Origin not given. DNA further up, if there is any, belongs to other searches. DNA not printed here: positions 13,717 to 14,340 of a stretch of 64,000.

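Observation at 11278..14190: Cobalamin riboswitch with promoter and intrinsic attenuator controlling a BtuB-like TonB receptor plus an uncharacterised 107-aa co-transcribed ORF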

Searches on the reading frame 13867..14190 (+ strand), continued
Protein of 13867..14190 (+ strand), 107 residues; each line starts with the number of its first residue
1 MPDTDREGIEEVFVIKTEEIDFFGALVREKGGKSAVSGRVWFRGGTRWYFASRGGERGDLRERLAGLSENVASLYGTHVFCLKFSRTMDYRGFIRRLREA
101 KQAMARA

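Call 51: find_encoding_contigs(protein=P0102, flank=8000, max_places=2)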
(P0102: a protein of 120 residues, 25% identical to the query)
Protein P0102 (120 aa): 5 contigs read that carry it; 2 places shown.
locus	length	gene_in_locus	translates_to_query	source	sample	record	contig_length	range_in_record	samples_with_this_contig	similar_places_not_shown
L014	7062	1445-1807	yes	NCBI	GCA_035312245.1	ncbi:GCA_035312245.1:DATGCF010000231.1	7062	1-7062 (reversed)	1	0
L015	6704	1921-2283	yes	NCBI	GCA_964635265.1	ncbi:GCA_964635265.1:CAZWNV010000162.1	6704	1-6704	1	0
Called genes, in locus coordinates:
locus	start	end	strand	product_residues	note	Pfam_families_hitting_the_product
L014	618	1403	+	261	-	PF01209:Ubie_methyltran (weak), PF13847:Methyltransf_31, PF08241:Methyltransf_11, PF08242:Methyltransf_12, PF13649:Methyltransf_25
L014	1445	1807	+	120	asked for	-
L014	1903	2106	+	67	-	-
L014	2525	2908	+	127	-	PF22751:DUF488-N3a, PF22752:DUF488-N3i, PF04343:DUF488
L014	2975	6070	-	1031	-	PF00873:ACR_tran, PF02355:SecD_SecF_C (weak)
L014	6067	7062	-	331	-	?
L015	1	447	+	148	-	?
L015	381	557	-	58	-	-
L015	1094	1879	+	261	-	PF01209:Ubie_methyltran (weak), PF13847:Methyltransf_31, PF08241:Methyltransf_11, PF08242:Methyltransf_12, PF13649:Methyltransf_25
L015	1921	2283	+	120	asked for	-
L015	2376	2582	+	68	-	-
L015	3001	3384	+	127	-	PF22751:DUF488-N3a, PF22752:DUF488-N3i, PF04343:DUF488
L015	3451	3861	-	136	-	PF00873:ACR_tran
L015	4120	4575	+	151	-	-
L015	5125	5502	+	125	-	-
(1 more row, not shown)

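Call 52: find_encoding_contigs(protein=P0096, flank=8000, max_places=2)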
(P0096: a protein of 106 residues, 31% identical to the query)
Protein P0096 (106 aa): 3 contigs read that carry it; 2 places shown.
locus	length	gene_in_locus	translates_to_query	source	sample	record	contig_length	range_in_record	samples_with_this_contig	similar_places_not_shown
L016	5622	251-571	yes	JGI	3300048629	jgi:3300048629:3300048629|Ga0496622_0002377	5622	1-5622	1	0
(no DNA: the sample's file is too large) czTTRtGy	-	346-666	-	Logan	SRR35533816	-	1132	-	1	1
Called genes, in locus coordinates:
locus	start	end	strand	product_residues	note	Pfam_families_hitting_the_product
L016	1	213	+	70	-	?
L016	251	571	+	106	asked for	-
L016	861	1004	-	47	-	-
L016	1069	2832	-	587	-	PF01268:FTHFS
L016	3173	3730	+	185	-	PF02632:BioY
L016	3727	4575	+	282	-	PF00005:ABC_tran, PF02463:SMC_N (weak), PF13304:AAA_21 (weak)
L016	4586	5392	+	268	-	PF02361:CbiQ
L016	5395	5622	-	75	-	?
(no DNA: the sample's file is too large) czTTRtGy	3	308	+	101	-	?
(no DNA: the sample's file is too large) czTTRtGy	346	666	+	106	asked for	-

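Call 59: search_solved_structures(query=A2, max_evalue=10)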
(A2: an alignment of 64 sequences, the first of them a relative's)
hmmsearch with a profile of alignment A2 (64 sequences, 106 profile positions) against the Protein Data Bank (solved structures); distinct sequences matched with E-value up to 10: 2.
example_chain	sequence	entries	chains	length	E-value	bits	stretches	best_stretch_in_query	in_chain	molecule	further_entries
1jr6_A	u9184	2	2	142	1.3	11.9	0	44-77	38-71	Helicase NS3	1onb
2i71_A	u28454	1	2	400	1.5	11.7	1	6-30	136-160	Hypothetical protein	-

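Call 61: fold_search(model_id=the predicted structure, library=pdb)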
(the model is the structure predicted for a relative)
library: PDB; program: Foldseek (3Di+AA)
matches with E <= 10: 329; with E <= 0.001: 0
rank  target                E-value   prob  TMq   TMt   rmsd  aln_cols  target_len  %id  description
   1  4hh4_B                2.6e-01  0.91  0.37  0.17   9.2        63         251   14  Structure of the CcbJ Methyltransferase from Streptomyces caelestis (released 2013-10-30)
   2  4hgy_D                3.3e-01  0.80  0.35  0.17   9.9        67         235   18  Structure of the CcbJ Methyltransferase from Streptomyces caelestis (released 2013-10-30)
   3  4hgz_C                3.4e-01  0.84  0.36  0.18   9.3        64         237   14  Structure of the CcbJ Methyltransferase from Streptomyces caelestis (released 2013-10-30)
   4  4hgy_A                3.6e-01  0.77  0.35  0.17   9.9        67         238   18  Structure of the CcbJ Methyltransferase from Streptomyces caelestis (released 2013-10-30)
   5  4hgy_C                4.3e-01  0.72  0.35  0.18   9.9        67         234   18  Structure of the CcbJ Methyltransferase from Streptomyces caelestis (released 2013-10-30)
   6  3n8b_A                5.9e-01  0.44  0.35  0.44   5.4        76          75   12  Crystal Structure of Borrelia burgdorferi Pur-alpha (released 2010-10-06)
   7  3nm7_D                6.3e-01  0.44  0.35  0.45   5.2        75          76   15  Crystal Structure of Borrelia burgdorferi Pur-alpha (released 2010-10-06)
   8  3nm7_C                7.0e-01  0.44  0.36  0.45   5.2        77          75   14  Crystal Structure of Borrelia burgdorferi Pur-alpha (released 2010-10-06)
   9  3nm7_A                7.4e-01  0.38  0.36  0.41   5.3        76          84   12  Crystal Structure of Borrelia burgdorferi Pur-alpha (released 2010-10-06)
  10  6usj_V                7.8e-01  0.28  0.29  0.28   5.5        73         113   15  Structure of two nucleosomes bridged by human PARP2 (released 2020-10-14)
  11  5h68_B                9.2e-01  0.72  0.29  0.10   8.3        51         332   14  Crystal structure of an engaged dimer of the Geobacillus stearothermophilus SMC head domain (released 2017-03-15)
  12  7q2x_B                9.7e-01  0.14  0.20  0.06  12.0        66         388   12  Cryo-EM structure of clamped S.cerevisiae condensin-DNA complex (Form I) (released 2022-03-23)
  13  3nm7_B                1.0e+00  0.33  0.35  0.44   5.2        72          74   12  Crystal Structure of Borrelia burgdorferi Pur-alpha (released 2010-10-06)
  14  3n8b_B                1.0e+00  0.30  0.33  0.42   5.5        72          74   11  Crystal Structure of Borrelia burgdorferi Pur-alpha (released 2010-10-06)
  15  8joy_A                1.0e+00  0.09  0.18  0.11  12.3        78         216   13  Plk1 polo-box domain bound to HPV4 L2 residues 251-257 with pThr255 (released 2023-10-11)
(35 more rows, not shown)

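Call 65: search_protein_families(library=pfam, proteins=[L009:7701-7961:+, L014:1903-2106:+, L012:4996-5727:+, L011:3592-4833:+, L014:618-1403:+, L010:7817-7960:+, L012:1967-4117:+, L009:8435-8764:+], max_evalue=0.1)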
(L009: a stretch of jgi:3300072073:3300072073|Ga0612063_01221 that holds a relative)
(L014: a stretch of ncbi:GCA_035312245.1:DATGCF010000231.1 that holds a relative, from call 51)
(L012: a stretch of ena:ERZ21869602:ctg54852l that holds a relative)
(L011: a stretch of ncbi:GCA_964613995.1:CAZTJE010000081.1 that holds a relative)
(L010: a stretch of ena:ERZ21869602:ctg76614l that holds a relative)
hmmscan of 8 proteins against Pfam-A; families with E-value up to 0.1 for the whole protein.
L009:7701-7961:+ (86 aa): 2 families
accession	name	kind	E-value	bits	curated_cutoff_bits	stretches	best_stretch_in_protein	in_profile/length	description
PF07224.18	Chlorophyllase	-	0.062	12.5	26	1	29-68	212-251/301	Chlorophyllase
PF01996.21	F420_ligase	-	0.072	13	25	1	7-76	116-184/218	F420-0:Gamma-glutamyl ligase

L014:1903-2106:+ (67 aa): 0 families

L012:4996-5727:+ (243 aa): 3 families
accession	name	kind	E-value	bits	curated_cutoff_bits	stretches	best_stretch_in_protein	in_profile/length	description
PF20041.5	DUF6443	-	0.00073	20.2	27.8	1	56-127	38-108/137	Domain of unknown function (DUF6443)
PF05593.20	RHS_repeat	-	0.0012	19.6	22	0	62-101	2-36/38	RHS Repeat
PF07661.19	MORN_2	-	0.0043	17.5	29.6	0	71-85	6-20/22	MORN repeat variant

L011:3592-4833:+ (413 aa): 0 families

L014:618-1403:+ (261 aa): 9 families
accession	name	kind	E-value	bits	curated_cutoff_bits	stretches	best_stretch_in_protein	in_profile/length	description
PF13649.12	Methyltransf_25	-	2.1e-15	57.6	27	1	61-158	1-97/97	Methyltransferase domain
PF08241.18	Methyltransf_11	-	2.9e-11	44.3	21.2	1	62-162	1-95/95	Methyltransferase domain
PF13847.12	Methyltransf_31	-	1.8e-09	37.8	27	1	58-186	4-130/145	Methyltransferase domain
PF08242.18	Methyltransf_12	-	3.7e-08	34.4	30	1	62-160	1-98/98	Methyltransferase domain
PF01209.24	Ubie_methyltran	-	5e-06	26.5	20.1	1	31-237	22-217/233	ubiE/COQ5 methyltransferase family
PF13489.12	Methyltransf_23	-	0.00086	19.5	27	1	58-237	23-163/164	Methyltransferase domain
PF05175.20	MTS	-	0.0017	18.5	23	1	48-129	22-104/170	Methyltransferase small domain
PF03848.20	TehB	-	0.0038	17.1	20.4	1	51-129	27-101/193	Tellurite resistance protein TehB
PF09445.16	Methyltransf_15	-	0.059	13.4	22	1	59-118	2-63/165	RNA cap guanine-N2 methyltransferase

L010:7817-7960:+ (47 aa): 0 families

L012:1967-4117:+ (716 aa): 0 families

L009:8435-8764:+ (109 aa): 1 family
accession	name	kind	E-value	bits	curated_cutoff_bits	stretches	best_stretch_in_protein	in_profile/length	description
PF04071.17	zf-like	-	8.2e-26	90.2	27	1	3-77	2-78/82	Cysteine-rich small domain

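Call 68: find_related_loci(query=A1, collection=metagenome_contigs, flank=6000)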
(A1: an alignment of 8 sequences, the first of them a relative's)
Query A1 (107 aa) in metagenome_contigs; peptide patterns used: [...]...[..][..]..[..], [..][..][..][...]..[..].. (x = any residue, [..] = any of these).
338 stretches matched a pattern; 5 encode a relative of the query (tblastn E <= 1e-3); 5 distinct loci.
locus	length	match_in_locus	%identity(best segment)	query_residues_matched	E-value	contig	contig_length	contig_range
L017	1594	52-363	58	1-104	7e-37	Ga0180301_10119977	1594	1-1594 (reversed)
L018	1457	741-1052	53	1-104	6e-31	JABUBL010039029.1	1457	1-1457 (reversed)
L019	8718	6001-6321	46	1-107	4e-29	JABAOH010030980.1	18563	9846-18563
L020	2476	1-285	47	13-107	2e-26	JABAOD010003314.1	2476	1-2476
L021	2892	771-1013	43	10-90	5e-17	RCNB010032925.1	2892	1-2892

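Call 72: search_protein_families(library=ncbifam, proteins=[L014:618-1403:+, L009:7701-7961:+, L014:1903-2106:+, L009:8435-8764:+, L011:3592-4833:+, L021:1003-1818:-, L021:1803-2837:-], max_evalue=0.001)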
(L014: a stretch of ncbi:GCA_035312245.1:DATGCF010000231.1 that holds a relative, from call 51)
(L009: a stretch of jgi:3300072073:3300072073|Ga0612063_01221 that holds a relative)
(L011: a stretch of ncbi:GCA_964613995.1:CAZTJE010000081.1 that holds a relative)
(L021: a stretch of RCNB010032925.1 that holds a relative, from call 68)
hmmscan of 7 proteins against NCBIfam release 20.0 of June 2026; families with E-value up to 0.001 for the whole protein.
L014:618-1403:+ (261 aa): 13 families
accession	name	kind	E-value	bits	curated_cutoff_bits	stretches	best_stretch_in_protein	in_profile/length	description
NF051855.1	GlySarMtaseBact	equivalog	9.3e-124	412.2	350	1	10-261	6-257/259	glycine/sarcosine N-methyltransferase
NF041820.1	daptide_MTase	equivalog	2.8e-11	43.4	175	1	58-175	37-153/243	daptide-type RiPP biosynthesis methyltransferase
NF043040.1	corrin_prot_MT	hypoth_equivalog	2.5e-09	36.9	180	1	58-163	42-148/216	corrinoid protein-associated methyltransferase CpaM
TIGR01934.1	MenG_MenH_UbiE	subfamily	2.8e-07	30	158.35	1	50-163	32-142/223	ubiquinone/menaquinone biosynthesis methyltransferase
TIGR02021.1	BchM-ChlM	equivalog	4.7e-07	29.4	158.9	1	49-158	45-151/218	magnesium protoporphyrin IX methyltransferase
TIGR03534.1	RF_mod_PrmC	equivalog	3.7e-06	26.6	199.1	1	51-129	82-162/253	peptide chain release factor N(5)-glutamine methyltransferase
TIGR01983.1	UbiG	equivalog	1.4e-05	24.6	102.95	1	54-163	46-152/228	bifunctional 2-polyprenyl-6-hydroxyphenol methylase/3-demethylubiquinol 3-O-methyltransferase UbiG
NF001244.0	PRK00216.1-5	equivalog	1.8e-05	24.2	216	1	50-164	41-155/236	bifunctional demethylmenaquinone methyltransferase/2-methoxy-6-polyprenyl-1,4-benzoquinol methylase UbiE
NF001241.0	PRK00216.1-2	equivalog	2.4e-05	24.1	327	1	57-162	51-147/231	demethylmenaquinone methyltransferase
NF045667.1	MTase_DVU1556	equivalog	0.00011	21.8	155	1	58-162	23-119/213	DVU_1556 family methyltransferase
NF009639.0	PRK13168.1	equivalog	0.00015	20.8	458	1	51-151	294-388/446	23S rRNA (uracil(1939)-C(5))-methyltransferase RlmD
NF008992.0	PRK12335.1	equivalog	0.00024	20.3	303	1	53-129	118-192/289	SAM-dependent methyltransferase TehB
NF008264.0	PRK11036.1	equivalog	0.00049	19.6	366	1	58-171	45-156/261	tRNA uridine 5-oxyacetic acid(34) methyltransferase CmoM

L009:7701-7961:+ (86 aa): 0 families

L014:1903-2106:+ (67 aa): 0 families

L009:8435-8764:+ (109 aa): 0 families

L011:3592-4833:+ (413 aa): 0 families

L021:1003-1818:- (271 aa): 194 families (the best 25 are shown)
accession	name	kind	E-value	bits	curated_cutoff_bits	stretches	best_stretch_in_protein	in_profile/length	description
NF007082.0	PRK09536.1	equivalog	9e-75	252.2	537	1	4-258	3-256/402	corrinoid ABC transporter ATPase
NF010068.0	PRK13548.1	equivalog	5e-72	242.1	261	1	4-256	5-258/261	heme ABC transporter ATP-binding protein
TIGR03873.1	F420-0_ABC_ATP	hypoth_equivalog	3.5e-70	236.2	372.4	1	6-255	3-251/256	putative F420-0 ABC transporter ATP-binding protein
NF008409.0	PRK11231.1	equivalog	1.7e-61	207.8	375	1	5-254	3-251/255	Fe(3+) dicitrate ABC transporter ATP-binding protein FecE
NF007863.0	PRK10575.1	equivalog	6.9e-54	182.9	433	1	5-253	12-260/265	Fe3+-hydroxamate ABC transporter ATP-binding protein FhuC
NF052485.1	sider_ATP_EitC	equivalog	1.5e-53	181.8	485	1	8-249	6-243/251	siderophore ABC transporter ATP-binding protein EitC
NF007606.0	PRK10253.1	equivalog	5.8e-52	176.7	497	1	10-256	13-259/266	iron-enterobactin ABC transporter ATP-binding protein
TIGR02315.1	ABC_phnC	equivalog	5.6e-49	166.8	266.1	1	5-238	2-242/243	phosphonate ABC transporter ATP-binding protein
NF053840.1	MnTportMntADein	equivalog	1.3e-48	165.7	400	1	5-239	2-230/240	manganese ABC transporter ATP-binding protein MntA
NF040873.1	AztA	equivalog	1.9e-46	158.1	220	1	14-211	2-189/191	zinc ABC transporter ATP-binding protein AztA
TIGR04520.1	ECF_ATPase_1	equivalog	3.4e-45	154.6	315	1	6-235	2-231/269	energy-coupling factor transporter ATPase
TIGR04521.1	ECF_ATPase_2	equivalog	1.4e-44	152.2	330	1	7-233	3-237/279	energy-coupling factor transporter ATPase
NF010067.0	PRK13547.1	equivalog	1e-43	149.6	374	1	20-243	17-257/272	heme ABC transporter ATP-binding protein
TIGR01188.1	drrA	subfamily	3.3e-42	144.8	312.45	1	13-234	2-217/302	daunorubicin resistance ABC transporter, ATP-binding protein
NF010156.0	PRK13635.1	equivalog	4.4e-42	144.2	392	1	3-233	4-232/279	energy-coupling factor ABC transporter ATP-binding protein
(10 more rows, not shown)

L021:1803-2837:- (344 aa): 17 families
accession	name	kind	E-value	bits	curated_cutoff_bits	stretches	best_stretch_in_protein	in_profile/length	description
NF007081.0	PRK09535.1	equivalog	2.3e-86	290.4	461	1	55-337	82-361/366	vitamin B12 ABC transporter permease BtuC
TIGR03869.1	F420-0_ABCperm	hypoth_equivalog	1.7e-70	237.9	437.35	1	28-337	3-321/325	putative F420-0 ABC transporter permease subunit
NF003001.0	PRK03784.1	equivalog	5.6e-68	229.5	334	1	8-338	5-329/332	vitamin B12 ABC transporter permease BtuC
NF007871.0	PRK10577.2-2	equivalog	3.7e-63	214.1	899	1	20-338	361-677/679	Fe(3+)-hydroxamate ABC transporter permease FhuB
NF007299.0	PRK09777.1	equivalog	6.9e-60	203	406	1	19-334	5-314/318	Fe(3+) dicitrate ABC transporter permease subunit FecD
NF007867.0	PRK10577.1-3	subfamily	8.3e-59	199.6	849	1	7-337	377-705/710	Fe(3+)-hydroxamate ABC transporter permease FhuB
NF008407.0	PRK11228.1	equivalog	2.1e-58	197.8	396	1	15-337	5-329/330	iron-dicitrate ABC transporter permease FecC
NF007760.0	PRK10441.1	equivalog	1.4e-56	192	428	1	16-338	11-330/335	Fe(3+)-siderophore ABC transporter permease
NF007866.0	PRK10577.1-2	equivalog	3.9e-56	190.7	554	1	16-340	9-334/666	Fe(3+)-hydroxamate ABC transporter permease FhuB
NF007872.0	PRK10577.2-3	equivalog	1.7e-54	185.3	727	1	20-337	20-331/676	Fe(3+)-hydroxamate ABC transporter permease FhuB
NF007873.0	PRK10577.2-4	equivalog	5.8e-49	167.4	1012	1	12-335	320-641/646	Fe(3+)-hydroxamate ABC transporter permease FhuB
NF007870.0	PRK10577.2-1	equivalog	6.2e-46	157.3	1355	1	11-339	352-675/678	Fe(3+)-hydroxamate ABC transporter permease FhuB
NF007759.0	PRK10440.1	equivalog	1.4e-43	149.4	422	1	13-337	5-326/330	iron-enterobactin ABC transporter permease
NF007869.0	PRK10577.1-6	equivalog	3.8e-40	138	954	1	9-338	370-695/703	Fe(3+)-hydroxamate ABC transporter permease FhuB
NF007868.0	PRK10577.1-5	equivalog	5.2e-37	127.7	943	1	10-338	347-665/666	Fe(3+)-hydroxamate ABC transporter permease FhuB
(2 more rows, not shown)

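Call 78: search_protein_families(library=phrogs, proteins=[P0001, P0006, P0094, P0098, P0102, L009:7701-7961:+], max_evalue=0.01)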
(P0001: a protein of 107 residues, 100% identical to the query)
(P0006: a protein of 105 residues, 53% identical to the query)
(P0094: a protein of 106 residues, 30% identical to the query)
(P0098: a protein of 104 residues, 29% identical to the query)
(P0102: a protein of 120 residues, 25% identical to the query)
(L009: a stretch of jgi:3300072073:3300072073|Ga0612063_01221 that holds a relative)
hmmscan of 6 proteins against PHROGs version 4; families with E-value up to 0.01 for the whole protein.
P0001 (107 aa): 0 families

P0006 (105 aa): 0 families

P0094 (106 aa): 0 families

P0098 (104 aa): 0 families

P0102 (120 aa): 1 family
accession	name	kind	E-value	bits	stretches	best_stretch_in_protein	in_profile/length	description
phrog_9606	-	unknown function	0.0057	17.9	0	48-79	16-47/64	-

L009:7701-7961:+ (86 aa): 0 families

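Call 79: list_cluster_members(proteins=[P0001, P0102])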
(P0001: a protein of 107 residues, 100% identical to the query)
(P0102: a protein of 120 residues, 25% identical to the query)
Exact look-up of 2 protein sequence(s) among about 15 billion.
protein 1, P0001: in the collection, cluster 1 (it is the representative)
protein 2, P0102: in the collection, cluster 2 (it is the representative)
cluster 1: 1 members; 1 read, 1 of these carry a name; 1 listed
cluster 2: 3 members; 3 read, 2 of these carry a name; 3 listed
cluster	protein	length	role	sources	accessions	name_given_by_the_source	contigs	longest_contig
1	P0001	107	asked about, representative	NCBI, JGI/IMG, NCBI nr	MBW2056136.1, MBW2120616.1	MAG: hypothetical protein JRH07_02065 [Deltaproteobacteria bacterium] | hypothetical protein [Deltaproteobacteria bacterium]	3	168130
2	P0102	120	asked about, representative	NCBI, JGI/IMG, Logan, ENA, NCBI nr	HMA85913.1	MAG TPA: hypothetical protein VKN73_09435 [Desulfosalsimonadaceae bacterium] | hypothetical protein [Desulfosalsimonadaceae bacterium]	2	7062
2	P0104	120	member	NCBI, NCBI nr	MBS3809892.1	MAG: hypothetical protein KGY38_07055 [Desulfobacterales bacterium] | hypothetical protein [Desulfobacterales bacterium]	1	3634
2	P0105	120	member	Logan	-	-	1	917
